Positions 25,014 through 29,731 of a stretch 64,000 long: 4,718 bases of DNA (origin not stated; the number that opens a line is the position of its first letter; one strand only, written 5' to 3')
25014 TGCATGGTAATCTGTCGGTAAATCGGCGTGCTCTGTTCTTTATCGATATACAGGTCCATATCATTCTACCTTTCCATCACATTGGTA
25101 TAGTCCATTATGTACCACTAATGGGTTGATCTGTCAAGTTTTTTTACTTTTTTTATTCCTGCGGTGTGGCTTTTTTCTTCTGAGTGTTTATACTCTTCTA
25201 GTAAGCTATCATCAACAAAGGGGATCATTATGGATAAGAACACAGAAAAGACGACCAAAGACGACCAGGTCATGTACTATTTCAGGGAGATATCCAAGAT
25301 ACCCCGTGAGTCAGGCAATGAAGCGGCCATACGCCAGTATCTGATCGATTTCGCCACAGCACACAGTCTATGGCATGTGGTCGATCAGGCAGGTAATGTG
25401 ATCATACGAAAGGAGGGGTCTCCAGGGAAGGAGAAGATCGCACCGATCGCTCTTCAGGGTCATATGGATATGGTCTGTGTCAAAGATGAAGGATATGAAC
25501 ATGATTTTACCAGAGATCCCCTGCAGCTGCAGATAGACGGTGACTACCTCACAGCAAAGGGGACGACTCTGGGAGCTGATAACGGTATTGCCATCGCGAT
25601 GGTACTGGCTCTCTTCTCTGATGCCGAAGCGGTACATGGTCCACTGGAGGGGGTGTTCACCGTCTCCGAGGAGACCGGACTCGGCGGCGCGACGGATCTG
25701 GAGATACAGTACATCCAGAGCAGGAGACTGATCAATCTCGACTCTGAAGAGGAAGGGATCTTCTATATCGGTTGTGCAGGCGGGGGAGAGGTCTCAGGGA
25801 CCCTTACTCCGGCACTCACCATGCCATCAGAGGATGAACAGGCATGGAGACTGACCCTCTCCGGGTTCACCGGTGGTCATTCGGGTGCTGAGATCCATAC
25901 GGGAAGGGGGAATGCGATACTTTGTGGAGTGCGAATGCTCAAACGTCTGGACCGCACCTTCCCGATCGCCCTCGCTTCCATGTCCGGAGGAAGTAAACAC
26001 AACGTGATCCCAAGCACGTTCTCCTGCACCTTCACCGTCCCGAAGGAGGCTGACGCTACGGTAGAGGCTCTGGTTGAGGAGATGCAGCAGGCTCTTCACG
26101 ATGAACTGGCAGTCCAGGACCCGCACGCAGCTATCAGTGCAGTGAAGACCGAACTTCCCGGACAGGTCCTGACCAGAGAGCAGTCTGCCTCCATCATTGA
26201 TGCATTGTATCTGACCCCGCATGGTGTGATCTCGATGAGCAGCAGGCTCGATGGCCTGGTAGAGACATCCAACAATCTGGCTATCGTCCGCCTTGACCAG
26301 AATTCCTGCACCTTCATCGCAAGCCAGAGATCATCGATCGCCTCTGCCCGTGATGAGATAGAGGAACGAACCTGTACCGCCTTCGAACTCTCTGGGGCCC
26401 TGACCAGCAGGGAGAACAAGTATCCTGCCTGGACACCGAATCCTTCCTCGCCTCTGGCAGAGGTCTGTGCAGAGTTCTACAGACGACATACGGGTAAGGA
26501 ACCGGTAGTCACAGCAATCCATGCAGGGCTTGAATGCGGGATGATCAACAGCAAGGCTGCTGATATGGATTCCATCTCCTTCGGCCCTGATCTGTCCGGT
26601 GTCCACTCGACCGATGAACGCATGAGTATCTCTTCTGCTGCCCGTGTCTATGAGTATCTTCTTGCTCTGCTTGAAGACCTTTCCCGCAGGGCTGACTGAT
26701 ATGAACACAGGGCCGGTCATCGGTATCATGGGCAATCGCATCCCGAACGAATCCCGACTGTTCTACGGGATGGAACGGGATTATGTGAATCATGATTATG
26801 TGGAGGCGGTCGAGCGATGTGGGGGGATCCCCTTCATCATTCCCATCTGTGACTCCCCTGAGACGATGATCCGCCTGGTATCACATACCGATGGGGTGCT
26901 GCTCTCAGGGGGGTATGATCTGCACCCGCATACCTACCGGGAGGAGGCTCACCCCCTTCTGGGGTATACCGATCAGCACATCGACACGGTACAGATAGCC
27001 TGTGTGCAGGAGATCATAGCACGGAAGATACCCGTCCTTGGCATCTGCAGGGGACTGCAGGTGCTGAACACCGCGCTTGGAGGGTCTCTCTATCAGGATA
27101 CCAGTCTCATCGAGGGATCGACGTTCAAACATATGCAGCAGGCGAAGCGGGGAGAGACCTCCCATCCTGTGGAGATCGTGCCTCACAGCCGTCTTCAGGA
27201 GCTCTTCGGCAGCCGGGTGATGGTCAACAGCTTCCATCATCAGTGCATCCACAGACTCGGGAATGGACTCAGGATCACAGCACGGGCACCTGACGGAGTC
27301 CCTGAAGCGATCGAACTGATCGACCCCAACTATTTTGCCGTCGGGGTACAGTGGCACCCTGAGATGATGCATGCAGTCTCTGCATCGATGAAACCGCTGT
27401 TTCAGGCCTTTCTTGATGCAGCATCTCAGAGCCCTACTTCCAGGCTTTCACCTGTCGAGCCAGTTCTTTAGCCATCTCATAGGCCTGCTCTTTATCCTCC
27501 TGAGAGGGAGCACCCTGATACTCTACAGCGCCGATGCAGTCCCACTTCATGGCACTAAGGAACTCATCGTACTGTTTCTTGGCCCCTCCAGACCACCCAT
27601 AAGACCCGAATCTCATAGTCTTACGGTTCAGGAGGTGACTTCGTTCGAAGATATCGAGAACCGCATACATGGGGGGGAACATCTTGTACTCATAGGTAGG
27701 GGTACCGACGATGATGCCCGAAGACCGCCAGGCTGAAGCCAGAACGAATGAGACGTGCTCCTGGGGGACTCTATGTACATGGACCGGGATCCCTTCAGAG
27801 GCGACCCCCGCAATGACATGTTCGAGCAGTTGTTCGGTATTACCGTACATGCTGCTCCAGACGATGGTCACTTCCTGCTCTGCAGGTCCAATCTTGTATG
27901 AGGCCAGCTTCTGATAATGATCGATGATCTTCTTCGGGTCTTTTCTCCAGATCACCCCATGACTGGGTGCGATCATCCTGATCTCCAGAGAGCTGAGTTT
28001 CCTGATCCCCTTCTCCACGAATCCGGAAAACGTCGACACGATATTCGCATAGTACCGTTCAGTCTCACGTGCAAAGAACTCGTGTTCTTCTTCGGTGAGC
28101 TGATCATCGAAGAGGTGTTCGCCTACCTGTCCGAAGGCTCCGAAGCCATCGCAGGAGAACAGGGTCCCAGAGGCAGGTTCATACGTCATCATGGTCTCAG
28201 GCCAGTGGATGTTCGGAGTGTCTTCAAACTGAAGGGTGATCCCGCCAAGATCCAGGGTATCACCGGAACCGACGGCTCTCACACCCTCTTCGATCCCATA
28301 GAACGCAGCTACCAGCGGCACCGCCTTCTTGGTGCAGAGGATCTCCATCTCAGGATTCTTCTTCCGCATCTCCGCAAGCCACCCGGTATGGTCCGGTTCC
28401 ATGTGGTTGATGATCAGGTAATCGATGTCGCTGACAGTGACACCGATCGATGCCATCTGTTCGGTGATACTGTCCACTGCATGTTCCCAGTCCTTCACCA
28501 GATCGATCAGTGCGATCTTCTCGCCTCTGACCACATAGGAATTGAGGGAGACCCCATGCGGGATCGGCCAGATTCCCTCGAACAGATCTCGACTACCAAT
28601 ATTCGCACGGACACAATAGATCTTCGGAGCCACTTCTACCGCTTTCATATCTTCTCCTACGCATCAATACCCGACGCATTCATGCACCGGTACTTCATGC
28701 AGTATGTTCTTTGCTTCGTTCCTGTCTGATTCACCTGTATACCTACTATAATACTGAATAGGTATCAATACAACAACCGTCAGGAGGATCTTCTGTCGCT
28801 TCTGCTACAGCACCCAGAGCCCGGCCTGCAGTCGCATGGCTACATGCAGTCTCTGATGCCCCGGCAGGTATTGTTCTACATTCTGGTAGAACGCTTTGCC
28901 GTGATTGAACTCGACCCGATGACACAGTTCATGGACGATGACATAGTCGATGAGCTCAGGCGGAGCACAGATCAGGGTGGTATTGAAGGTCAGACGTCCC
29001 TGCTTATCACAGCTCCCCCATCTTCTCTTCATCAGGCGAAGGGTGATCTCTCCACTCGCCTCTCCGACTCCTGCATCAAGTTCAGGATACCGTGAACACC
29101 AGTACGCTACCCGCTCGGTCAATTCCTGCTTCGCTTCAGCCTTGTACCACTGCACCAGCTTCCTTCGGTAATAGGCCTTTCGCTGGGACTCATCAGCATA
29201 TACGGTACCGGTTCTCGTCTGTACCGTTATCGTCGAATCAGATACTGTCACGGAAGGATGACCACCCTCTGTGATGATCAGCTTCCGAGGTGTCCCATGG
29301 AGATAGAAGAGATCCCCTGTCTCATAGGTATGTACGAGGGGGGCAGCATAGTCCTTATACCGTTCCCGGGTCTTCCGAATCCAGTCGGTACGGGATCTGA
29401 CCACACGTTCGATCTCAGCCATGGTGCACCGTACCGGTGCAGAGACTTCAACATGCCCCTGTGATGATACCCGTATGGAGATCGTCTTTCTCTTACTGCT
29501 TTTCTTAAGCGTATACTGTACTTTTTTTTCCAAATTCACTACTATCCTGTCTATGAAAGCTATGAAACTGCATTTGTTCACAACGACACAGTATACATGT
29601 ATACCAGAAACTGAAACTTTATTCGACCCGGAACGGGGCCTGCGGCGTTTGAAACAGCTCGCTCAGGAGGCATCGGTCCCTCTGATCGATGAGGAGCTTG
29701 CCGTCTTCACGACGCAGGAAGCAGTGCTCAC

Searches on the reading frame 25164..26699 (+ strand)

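Call 30: search_protein_families(library=pfam, proteins=[window:25164-26699:+], max_evalue=0.001)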
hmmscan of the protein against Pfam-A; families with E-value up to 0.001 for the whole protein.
window:25164-26699:+ (511 aa): 2 families
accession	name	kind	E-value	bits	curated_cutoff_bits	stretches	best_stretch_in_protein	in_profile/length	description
PF01546.33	Peptidase_M20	-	4.9e-14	53.2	24.6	1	96-504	1-205/206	Peptidase family M20/M25/M40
PF07687.19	M20_dimer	-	7.5e-10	39.2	21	1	232-315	3-103/107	Peptidase dimerisation domain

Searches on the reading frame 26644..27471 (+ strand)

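Call 30: search_protein_families(library=pfam, proteins=[window:26644-27471:+], max_evalue=0.001)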
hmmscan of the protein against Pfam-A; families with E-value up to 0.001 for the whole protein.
window:26644-27471:+ (275 aa): 2 families
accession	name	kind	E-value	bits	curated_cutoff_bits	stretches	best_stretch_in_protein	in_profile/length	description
PF07722.19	Peptidase_C26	-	1.3e-68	231.5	20.5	1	24-240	1-219/219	Peptidase C26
PF00117.34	GATase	-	6.2e-17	62.3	22.8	1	78-257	39-188/190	Glutamine amidotransferase class-I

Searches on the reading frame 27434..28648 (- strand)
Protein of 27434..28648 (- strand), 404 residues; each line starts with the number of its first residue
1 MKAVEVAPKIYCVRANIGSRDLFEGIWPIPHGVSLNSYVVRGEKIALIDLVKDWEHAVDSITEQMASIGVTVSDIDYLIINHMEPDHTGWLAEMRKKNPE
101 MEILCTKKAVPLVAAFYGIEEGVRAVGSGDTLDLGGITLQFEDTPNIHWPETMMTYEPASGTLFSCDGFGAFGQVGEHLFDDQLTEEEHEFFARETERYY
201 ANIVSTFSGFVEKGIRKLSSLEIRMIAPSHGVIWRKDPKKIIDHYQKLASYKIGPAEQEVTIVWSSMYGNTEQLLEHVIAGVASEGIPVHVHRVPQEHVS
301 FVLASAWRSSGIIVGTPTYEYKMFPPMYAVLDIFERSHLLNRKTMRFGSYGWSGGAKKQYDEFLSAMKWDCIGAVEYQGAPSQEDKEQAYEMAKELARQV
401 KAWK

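Call 30: search_protein_families(library=pfam, proteins=[window:27434-28648:-], max_evalue=0.001)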
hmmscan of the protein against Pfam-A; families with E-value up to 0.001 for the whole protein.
window:27434-28648:- (404 aa): 5 families
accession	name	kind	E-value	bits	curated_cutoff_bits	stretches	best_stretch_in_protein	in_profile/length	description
PF19583.5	ODP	-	2.6e-19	70.3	27.2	1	35-231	3-194/194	ODP family beta lactamase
PF00258.30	Flavodoxin_1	-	7.4e-08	33.1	25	1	262-391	1-141/143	Flavodoxin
PF00753.33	Lactamase_B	-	1.2e-07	32.4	22.7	1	36-173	7-155/196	Metallo-beta-lactamase superfamily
PF03358.20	FMN_red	-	2.4e-05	24.4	24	1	296-363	58-129/152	NADPH-dependent FMN reductase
PF12706.13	Lactamase_B_2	-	0.00047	20.3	27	1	68-152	24-116/200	Beta-lactamase superfamily domain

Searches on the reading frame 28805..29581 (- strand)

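Call 30: search_protein_families(library=pfam, proteins=[window:28805-29581:-], max_evalue=0.001)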
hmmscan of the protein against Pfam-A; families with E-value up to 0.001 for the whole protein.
window:28805-29581:- (258 aa): 1 family
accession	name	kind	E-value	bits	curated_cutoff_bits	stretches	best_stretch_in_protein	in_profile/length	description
PF01863.23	YgjP-like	-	5e-53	180.6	26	1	32-246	1-201/207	YgjP-like, metallopeptidase domain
